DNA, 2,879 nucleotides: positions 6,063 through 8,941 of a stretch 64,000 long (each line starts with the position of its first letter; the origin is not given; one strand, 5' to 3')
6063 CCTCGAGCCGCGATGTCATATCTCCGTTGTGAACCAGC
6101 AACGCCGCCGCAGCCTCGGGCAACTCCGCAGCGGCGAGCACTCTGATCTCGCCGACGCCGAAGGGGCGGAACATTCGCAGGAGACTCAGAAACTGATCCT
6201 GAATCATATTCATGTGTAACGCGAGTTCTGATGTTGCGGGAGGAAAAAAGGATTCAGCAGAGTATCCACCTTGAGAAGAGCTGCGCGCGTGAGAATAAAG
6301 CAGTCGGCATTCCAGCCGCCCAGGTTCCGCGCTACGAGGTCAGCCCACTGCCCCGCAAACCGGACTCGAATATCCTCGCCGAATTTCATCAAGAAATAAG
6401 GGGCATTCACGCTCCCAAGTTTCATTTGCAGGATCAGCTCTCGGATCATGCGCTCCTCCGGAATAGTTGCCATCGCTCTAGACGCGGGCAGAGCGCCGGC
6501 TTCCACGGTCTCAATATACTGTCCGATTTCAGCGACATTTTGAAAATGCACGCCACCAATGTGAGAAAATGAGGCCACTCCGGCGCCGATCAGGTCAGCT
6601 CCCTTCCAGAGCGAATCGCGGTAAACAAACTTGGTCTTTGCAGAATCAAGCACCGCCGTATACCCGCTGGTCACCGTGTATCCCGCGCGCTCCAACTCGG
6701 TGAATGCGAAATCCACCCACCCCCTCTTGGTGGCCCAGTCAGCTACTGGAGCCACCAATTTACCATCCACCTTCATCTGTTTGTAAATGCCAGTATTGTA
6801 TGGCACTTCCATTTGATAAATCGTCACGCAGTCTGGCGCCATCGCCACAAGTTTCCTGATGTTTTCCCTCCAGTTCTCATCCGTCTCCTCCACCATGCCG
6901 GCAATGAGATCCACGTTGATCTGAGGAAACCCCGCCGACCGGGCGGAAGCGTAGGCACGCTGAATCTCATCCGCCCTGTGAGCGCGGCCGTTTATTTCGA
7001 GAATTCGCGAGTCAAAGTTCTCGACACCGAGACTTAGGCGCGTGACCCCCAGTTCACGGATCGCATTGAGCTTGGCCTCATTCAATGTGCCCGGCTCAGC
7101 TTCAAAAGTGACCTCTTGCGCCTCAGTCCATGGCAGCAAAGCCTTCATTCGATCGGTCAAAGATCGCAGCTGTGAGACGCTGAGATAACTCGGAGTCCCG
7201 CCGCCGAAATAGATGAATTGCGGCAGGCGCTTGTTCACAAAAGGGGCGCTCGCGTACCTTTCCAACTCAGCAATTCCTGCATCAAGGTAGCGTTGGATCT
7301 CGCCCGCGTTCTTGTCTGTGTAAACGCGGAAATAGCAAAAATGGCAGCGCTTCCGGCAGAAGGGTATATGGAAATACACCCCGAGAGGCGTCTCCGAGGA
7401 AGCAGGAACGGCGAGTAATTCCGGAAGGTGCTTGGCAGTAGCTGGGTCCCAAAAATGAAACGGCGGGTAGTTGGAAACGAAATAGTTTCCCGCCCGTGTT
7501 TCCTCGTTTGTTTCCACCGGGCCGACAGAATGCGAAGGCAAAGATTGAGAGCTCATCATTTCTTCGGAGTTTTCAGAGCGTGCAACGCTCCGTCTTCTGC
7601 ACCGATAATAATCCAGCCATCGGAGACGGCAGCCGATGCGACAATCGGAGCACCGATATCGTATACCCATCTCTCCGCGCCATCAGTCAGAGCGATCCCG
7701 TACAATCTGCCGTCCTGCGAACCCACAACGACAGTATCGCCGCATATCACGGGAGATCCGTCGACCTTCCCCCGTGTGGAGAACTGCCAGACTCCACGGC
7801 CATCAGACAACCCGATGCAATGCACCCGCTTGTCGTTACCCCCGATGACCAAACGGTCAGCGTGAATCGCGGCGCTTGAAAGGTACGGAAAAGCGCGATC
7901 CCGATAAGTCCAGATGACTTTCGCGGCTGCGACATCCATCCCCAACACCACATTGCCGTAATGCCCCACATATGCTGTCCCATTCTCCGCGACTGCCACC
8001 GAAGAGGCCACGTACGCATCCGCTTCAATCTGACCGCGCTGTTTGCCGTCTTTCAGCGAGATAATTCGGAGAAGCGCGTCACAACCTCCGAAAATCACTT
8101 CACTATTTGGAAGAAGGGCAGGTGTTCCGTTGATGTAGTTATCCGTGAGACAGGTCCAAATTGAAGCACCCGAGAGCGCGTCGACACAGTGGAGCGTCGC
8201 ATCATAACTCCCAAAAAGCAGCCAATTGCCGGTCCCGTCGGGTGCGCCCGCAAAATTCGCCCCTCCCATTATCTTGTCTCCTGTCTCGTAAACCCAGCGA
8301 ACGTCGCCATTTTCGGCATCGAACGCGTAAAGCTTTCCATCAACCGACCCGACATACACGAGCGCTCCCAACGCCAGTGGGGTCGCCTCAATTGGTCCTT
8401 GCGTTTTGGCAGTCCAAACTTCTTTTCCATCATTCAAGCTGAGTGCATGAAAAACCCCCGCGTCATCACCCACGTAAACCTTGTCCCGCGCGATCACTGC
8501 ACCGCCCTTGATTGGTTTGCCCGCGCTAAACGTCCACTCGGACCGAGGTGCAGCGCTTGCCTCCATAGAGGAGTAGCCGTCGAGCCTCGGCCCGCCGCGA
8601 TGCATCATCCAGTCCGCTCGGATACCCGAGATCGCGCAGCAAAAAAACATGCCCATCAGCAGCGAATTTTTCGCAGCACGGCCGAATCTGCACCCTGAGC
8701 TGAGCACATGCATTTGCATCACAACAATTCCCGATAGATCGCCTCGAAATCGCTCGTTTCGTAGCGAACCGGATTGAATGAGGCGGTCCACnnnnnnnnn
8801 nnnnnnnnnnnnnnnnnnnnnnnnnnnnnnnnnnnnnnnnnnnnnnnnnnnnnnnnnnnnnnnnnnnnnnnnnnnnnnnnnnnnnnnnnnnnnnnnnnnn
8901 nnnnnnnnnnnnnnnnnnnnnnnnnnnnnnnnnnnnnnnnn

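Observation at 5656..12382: Six translationally coupled genes: a LuxE/LuxC/Fe-ADH acid-to-alcohol module joined to a beta-propeller, a HemN-like radical SAM enzyme and a chorismate-lyase-fold protein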

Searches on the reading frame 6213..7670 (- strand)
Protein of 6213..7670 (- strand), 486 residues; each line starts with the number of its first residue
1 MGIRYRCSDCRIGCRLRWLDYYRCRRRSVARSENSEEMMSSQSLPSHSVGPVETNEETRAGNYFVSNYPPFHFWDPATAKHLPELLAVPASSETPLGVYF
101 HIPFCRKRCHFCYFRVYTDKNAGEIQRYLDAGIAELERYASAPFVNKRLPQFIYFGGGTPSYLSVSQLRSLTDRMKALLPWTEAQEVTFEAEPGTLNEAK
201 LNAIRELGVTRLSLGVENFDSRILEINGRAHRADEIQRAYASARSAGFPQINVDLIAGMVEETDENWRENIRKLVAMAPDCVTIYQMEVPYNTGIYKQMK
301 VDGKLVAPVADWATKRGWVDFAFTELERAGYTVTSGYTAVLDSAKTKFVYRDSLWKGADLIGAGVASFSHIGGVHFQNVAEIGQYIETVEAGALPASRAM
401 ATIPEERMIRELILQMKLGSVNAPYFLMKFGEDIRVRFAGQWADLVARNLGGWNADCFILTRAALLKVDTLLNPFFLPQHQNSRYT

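Call 5: search_protein_families(library=pfam, proteins=[window:6213-7670:-], max_evalue=0.01)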
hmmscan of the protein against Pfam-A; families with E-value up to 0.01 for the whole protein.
window:6213-7670:- (486 aa): 1 family
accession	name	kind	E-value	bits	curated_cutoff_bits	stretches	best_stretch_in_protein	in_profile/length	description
PF04055.27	Radical_SAM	-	1.2e-21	78.1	29.5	1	100-272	2-164/166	Radical SAM superfamily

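Call 6: search_protein_families(library=ncbifam, proteins=[window:6213-7670:-], max_evalue=0.01)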
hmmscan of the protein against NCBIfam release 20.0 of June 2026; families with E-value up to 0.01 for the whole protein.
window:6213-7670:- (486 aa): 23 families
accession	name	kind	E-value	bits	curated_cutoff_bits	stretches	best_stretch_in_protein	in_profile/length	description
TIGR04107.1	rSAM_HutW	equivalog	5.4e-51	173.7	400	1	95-463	39-402/419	heme anaerobic degradation radical SAM methyltransferase ChuW/HutW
TIGR00538.1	hemN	equivalog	1e-48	166.3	324.95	1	80-416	34-375/454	oxygen-independent coproporphyrinogen III oxidase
NF006067.1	PRK08208.1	equivalog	3.4e-46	158.1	380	1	90-478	30-417/427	STM4012 family radical SAM protein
TIGR00539.1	hemN_rel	equivalog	6.2e-45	153.8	205.4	1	98-418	3-311/361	radical SAM family heme chaperone HemW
TIGR03994.1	rSAM_HemZ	equivalog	3.7e-44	151.5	321.4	1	93-289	82-278/401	coproporphyrinogen dehydrogenase HemZ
NF006064.0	PRK08207.2-2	equivalog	1.2e-34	120.1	504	1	95-294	144-345/465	coproporphyrinogen III oxidase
NF005133.0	PRK06582.1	equivalog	4.3e-31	108.3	597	1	95-371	11-278/390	coproporphyrinogen III oxidase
NF006066.0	PRK08207.2-5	equivalog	5.3e-31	107.8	1117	1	96-289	191-386/518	coproporphyrinogen III oxidase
NF006060.0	PRK08207.1-3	equivalog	1.2e-29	103.5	653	1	92-306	146-363/477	coproporphyrinogen III oxidase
NF006385.0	PRK08629.1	equivalog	2.2e-29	102.5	355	1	98-437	55-375/439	coproporphyrinogen III oxidase family protein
NF006061.0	PRK08207.1-4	equivalog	1.7e-26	93.1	702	1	94-287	172-368/501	coproporphyrinogen III oxidase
NF006065.0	PRK08207.2-4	equivalog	1.6e-24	86.7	922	1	97-289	170-368/484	coproporphyrinogen III oxidase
NF006062.0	PRK08207.1-5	equivalog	5.8e-24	84.8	1007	1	96-291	149-347/476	coproporphyrinogen III oxidase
NF006063.0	PRK08207.2-1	equivalog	7.6e-22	77.6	1074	1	96-289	193-388/518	coproporphyrinogen III oxidase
NF004567.0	PRK05904.1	equivalog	8.4e-20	71.2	355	1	98-297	9-202/353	coproporphyrinogen III oxidase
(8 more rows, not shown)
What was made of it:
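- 6210..7559 (-): Gene 5: HemN-like (class C type) radical SAM enzyme (449 aa). Below all NCBIfam cut-offs (call 6).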

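Call 18: search_protein_families(library=pfam, proteins=[window:6213-7559:-], max_evalue=10)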
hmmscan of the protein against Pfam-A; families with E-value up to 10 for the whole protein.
window:6213-7559:- (449 aa): 1 family
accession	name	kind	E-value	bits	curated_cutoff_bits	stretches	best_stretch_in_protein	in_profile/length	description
PF04055.27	Radical_SAM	-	9.8e-22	78.3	29.5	1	63-235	2-164/166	Radical SAM superfamily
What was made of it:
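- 6210..7559 (-): Pfam Radical_SAM (calls 5, 18).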

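Call 50: search_solved_structures(query=window:6213-7559:-, max_evalue=0.001)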
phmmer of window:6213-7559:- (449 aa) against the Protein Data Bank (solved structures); distinct sequences matched with E-value up to 0.001: 5.
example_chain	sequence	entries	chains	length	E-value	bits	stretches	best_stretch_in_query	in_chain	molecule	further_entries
1olt_A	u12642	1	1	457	5.6e-32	114.4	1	48-376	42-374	OXYGEN-INDEPENDENT COPROPORPHYRINOGEN III OXIDASE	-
9p2u_A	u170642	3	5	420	6.3e-26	94.5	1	54-252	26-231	Radical S-adenosylmethionine methyltransferase NocN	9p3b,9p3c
6iad_A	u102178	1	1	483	7.7e-05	25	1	151-263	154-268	Histone acetyltransferase, ELP3 family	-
6iaz_A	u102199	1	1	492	8e-05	24.9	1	151-263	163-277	Histone acetyltransferase, ELP3 family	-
6ia8_A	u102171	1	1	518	8.2e-05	24.9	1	151-263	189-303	Histone acetyltransferase, ELP3 family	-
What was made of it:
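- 6210..7559 (-): PDB HemN 1OLT 5.6e-32 and NocN 6.3e-26 (call 50).
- On HemN-like / class C radical SAM superfamily: PDB 1OLT 5.6e-32 and 9P2U 6.3e-26 (call 50).
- HemN is the best solved relative (call 50).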

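Call 75: find_homologous_proteins(query=window:6213-7559:-)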
Query window:6213-7559:- (449 aa): 8000 proteins with E <= 0.001 among 8000 candidates; the best 120 are listed.
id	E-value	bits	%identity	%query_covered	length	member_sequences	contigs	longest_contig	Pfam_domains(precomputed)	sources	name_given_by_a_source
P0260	1.8e-282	955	92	100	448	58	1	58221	PF04055.28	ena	-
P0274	1.5e-274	929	90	100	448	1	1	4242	PF04055.28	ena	-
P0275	1.4e-273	926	90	100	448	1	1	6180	PF04055.28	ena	-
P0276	3.2e-266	901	87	100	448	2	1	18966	PF04055.28,PF06969.23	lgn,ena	-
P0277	6.2e-266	900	87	100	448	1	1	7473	PF04055.28,PF06969.23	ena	-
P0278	6.3e-266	900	86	100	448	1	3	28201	PF04055.28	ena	-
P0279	2.2e-265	899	87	100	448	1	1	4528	PF04055.28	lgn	-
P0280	2.3e-265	898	86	100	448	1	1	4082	PF04055.28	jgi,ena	jgi:oxygen-independent coproporphyrinogen-3 oxidase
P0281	3.1e-265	898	86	100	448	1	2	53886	PF04055.28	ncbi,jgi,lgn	jgi:oxygen-independent coproporphyrinogen-3 oxidase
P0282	3.1e-265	898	86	100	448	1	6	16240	PF04055.28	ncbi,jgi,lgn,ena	jgi:oxygen-independent coproporphyrinogen-3 oxidase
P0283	4.3e-265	898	86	100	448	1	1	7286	PF04055.28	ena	-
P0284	2.1e-264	895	86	100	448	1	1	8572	PF04055.28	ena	-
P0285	2.0e-263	892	86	100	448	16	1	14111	PF04055.28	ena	-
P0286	1.9e-262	889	86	100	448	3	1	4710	PF04055.28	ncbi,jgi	jgi:oxygen-independent coproporphyrinogen-3 oxidase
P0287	2.3e-260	882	85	100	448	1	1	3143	PF04055.28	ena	-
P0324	4.1e-219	746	75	96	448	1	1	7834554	PF04055.28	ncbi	ncbi:coproporphyrinogen-III oxidase family protein [Verrucomicrobiota bacterium sgz303538]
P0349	5.3e-211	719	72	96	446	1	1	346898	PF04055.28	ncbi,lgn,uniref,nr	ncbi:oxygen-independent coproporphyrinogen-3 oxidase [Chthoniobacter flavus]|uniref:coproporphyrinog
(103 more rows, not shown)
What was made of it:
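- Sources annotate gene 5 relatives as oxygen-independent coproporphyrinogen oxidase (call 75).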

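Call 76: find_encoding_contigs(protein=P0349, flank=10000, max_places=1)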
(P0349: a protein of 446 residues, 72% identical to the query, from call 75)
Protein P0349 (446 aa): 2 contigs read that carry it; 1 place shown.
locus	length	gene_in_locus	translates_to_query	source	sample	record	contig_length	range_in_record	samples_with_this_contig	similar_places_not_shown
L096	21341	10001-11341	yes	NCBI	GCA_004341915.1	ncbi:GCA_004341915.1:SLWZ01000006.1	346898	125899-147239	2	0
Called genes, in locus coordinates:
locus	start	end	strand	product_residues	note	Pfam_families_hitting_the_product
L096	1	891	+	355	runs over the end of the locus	PF00501:AMP-binding (faint)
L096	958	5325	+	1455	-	PF01436:NHL (faint)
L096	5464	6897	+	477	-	PF00171:Aldedh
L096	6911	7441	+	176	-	PF13302:Acetyltransf_3 (weak), PF00583:Acetyltransf_1, PF13673:Acetyltransf_10, PF13508:Acetyltransf_7, PF08445:FR47 (weak)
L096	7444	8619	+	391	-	PF00465:Fe-ADH, PF13685:Fe-ADH_2, PF25137:ADH_Fe_C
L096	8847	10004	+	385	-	PF13360:PQQ_2, PF13570:Beta-prop_ACSF4, PF25174:Beta-prop_THOC3 (faint), PF12894:ANAPC4_WD40 (faint), PF01011:PQQ, PF13570:Beta-prop_ACSF4, PF13360:PQQ_2, PF13570:Beta-prop_ACSF4, +3 more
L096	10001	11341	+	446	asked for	PF04055:Radical_SAM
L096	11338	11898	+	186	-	-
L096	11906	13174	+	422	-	PF00890:FAD_binding_2 (weak), PF01266:DAO (weak), PF01494:FAD_binding_3, PF03486:HI0933_like (faint), PF04820:Trp_halogenase, PF12831:FAD_oxidored (weak), PF13450:NAD_binding_8 (weak), PF04820:Trp_halogenase, +1 more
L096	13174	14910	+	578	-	PF01011:PQQ (faint), PF13360:PQQ_2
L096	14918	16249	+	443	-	PF13579:Glyco_trans_4_4, PF13439:Glyco_transf_4, PF20706:GT4-conflict (weak), PF00534:Glycos_transf_1, PF13692:Glyco_trans_1_4, PF13524:Glyco_trans_1_2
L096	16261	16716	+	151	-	PF13279:4HBT_2, PF03061:4HBT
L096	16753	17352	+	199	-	-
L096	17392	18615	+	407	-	PF00501:AMP-binding, PF14535:AMP-binding_C_2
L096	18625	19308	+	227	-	PF00005:ABC_tran, PF02463:SMC_N (faint)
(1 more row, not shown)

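Call 77: find_encoding_contigs(protein=P0324, flank=10000, max_places=1)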
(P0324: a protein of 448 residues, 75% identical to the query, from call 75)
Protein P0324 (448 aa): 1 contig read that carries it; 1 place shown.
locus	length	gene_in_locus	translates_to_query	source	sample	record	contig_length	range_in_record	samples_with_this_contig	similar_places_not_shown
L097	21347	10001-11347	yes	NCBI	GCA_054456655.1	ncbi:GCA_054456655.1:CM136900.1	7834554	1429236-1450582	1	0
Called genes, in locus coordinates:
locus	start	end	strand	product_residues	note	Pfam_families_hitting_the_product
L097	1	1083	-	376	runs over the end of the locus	PF02470:MlaD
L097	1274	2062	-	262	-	PF00005:ABC_tran, PF13304:AAA_21 (faint)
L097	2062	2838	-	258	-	PF02405:MlaE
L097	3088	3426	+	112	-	PF00543:P-II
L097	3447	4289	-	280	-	PF00481:PP2C (weak), PF13672:PP2C_2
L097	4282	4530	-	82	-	-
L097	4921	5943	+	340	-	PF03951:Gln-synt_N, PF00120:Gln-synt_C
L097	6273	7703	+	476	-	PF03951:Gln-synt_N, PF00120:Gln-synt_C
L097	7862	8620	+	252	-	-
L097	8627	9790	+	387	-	-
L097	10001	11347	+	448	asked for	PF04055:Radical_SAM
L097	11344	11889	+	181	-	-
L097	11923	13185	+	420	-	PF00070:Pyr_redox (faint), PF00890:FAD_binding_2 (weak), PF01266:DAO (weak), PF01494:FAD_binding_3, PF04820:Trp_halogenase, PF12831:FAD_oxidored, PF13450:NAD_binding_8 (weak), PF04820:Trp_halogenase, +2 more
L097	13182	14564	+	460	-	PF13570:Beta-prop_ACSF4 (faint), PF01011:PQQ (faint), PF13360:PQQ_2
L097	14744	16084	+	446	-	PF13579:Glyco_trans_4_4, PF13439:Glyco_transf_4, PF20706:GT4-conflict (weak), PF00534:Glycos_transf_1, PF13692:Glyco_trans_1_4, PF13524:Glyco_trans_1_2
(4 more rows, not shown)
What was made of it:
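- Module B stands alone at one locus of a complete genome (call 77).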

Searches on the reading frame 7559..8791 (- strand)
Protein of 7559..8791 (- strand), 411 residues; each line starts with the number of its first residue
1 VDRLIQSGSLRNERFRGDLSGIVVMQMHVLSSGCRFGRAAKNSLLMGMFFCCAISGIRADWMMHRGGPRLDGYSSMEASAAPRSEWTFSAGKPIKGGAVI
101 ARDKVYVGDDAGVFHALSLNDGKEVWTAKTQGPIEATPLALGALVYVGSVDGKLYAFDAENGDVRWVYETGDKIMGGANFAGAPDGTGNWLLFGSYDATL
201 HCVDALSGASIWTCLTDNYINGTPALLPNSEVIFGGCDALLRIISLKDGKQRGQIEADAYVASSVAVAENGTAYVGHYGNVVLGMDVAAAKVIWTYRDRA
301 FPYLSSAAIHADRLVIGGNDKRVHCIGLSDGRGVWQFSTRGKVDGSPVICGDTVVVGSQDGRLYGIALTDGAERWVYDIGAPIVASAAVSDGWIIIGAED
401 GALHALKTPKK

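Call 5: search_protein_families(library=pfam, proteins=[window:7559-8791:-], max_evalue=0.01)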
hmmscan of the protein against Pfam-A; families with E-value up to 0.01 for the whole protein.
window:7559-8791:- (411 aa): 4 families
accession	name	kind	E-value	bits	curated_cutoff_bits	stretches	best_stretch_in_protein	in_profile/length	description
PF13570.13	Beta-prop_ACSF4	-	7.8e-53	180.4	133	3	103-233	20-148/329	Beta-alanine-activating enzyme, beta-propeller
PF13360.13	PQQ_2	-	1.1e-35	123.8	27.6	3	86-173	17-104/233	Outer membrane protein assembly factor BamB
PF01011.28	PQQ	-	2.7e-08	33.4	26.7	1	133-209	48-135/595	Glucose/ethanol/alcohol dehydrogenase, beta-propeller domain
PF25293.1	Beta-prop_EMC1_N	-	0.0089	16.2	34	0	102-217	31-148/219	EMC1 N-terminal beta-propeller domain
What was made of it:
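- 7556..8719 (-): Gene 4: secreted 8-bladed BamB/PQQ-like propeller (387 aa). Pfam Beta-prop_ACSF4 180 bits (cut-off 133) and PQQ_2 (call 5).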

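Call 6: search_protein_families(library=ncbifam, proteins=[window:7559-8791:-], max_evalue=0.01)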
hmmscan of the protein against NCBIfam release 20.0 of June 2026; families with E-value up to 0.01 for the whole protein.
window:7559-8791:- (411 aa): 8 families
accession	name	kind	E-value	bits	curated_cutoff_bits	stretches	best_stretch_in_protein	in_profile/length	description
TIGR03300.1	assembly_YfgL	equivalog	1.5e-43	149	285.2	4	84-213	87-215/377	outer membrane protein assembly factor BamB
NF008351.0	PRK11138.1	equivalog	3.4e-27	95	423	2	90-170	107-188/394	outer membrane protein assembly factor BamB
NF053615.1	SerThrKinAfsKStmc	equivalog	1e-22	80.7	1300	3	83-162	725-804/809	protein serine/threonine kinase AfsK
TIGR03075.1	PQQ_enz_alc_DH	subfamily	1.3e-13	50.4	480.05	1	86-176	420-509/530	PQQ-dependent dehydrogenase, methanol/ethanol family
TIGR04528.1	acido_non_PQQ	subfamily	1.3e-08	34.1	650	1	132-214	48-128/493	acido-empty-quinoprotein group A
TIGR03074.1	PQQ_membr_DH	subfamily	1.8e-05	22.8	832.65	1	134-173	205-244/783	membrane-bound PQQ-dependent dehydrogenase, glucose/quinate/shikimate family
NF050114.1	Rv3212_fam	equivalog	0.0022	17.2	150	0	123-169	55-98/393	Rv3212 family protein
NF041516.1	PA2928_fam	subfamily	0.0025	17.2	70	0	107-168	308-374/376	PA2928 family protein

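Call 83: search_solved_structures(query=window:7559-8719:-, max_evalue=0.00001)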
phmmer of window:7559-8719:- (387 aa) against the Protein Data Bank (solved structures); distinct sequences matched with E-value up to 0.00001: 50.
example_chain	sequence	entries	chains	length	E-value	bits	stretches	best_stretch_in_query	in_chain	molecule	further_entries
6tjh_A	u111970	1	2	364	5.6e-83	282.5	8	291-383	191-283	Cake9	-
6tji_A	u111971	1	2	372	8.3e-82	278.6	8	305-383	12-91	Cake10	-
6tjg_A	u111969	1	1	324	5.5e-48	167.3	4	306-383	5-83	Cake8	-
6tje_A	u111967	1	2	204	5.8e-44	154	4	306-383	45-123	Cake5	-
6tjf_A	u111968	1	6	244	1.5e-36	129.6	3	306-383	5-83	Cake6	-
8prj_A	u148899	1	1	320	2.5e-34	122.3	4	290-383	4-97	v31Bagel8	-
7awy_A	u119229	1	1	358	1e-33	120.3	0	306-383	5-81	Scone-R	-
3hxj_A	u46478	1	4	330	7.6e-31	110.8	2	306-382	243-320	Pyrrolo-quinoline quinone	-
7awz_A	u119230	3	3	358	7.1e-30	107.6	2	306-375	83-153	Scone-E | SconeE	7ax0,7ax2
6tjd_A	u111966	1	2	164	7.5e-25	91.1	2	306-383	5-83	Cake4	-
6tjc_A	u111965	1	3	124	8.4e-24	87.6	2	306-382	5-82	Cake3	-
8adg_B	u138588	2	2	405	3e-20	76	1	56-144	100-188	Outer membrane protein assembly factor BamB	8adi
6lyq_B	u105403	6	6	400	3e-20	75.9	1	56-144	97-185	Outer membrane protein assembly factor BamB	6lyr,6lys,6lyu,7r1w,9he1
5d0o_B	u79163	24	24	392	3.2e-20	75.8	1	56-144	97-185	Outer membrane protein assembly factor BamB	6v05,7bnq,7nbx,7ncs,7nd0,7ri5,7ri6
2yh3_A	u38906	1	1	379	4.1e-20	75.5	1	56-144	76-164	LIPOPROTEIN YFGL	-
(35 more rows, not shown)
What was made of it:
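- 7556..8719 (-): Nearest PDB entries are designed propellers and BamB (call 83).
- On PQQ-dependent dehydrogenases (gene 4): It is a generic BamB/PQQ-like propeller (calls 5, 83).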
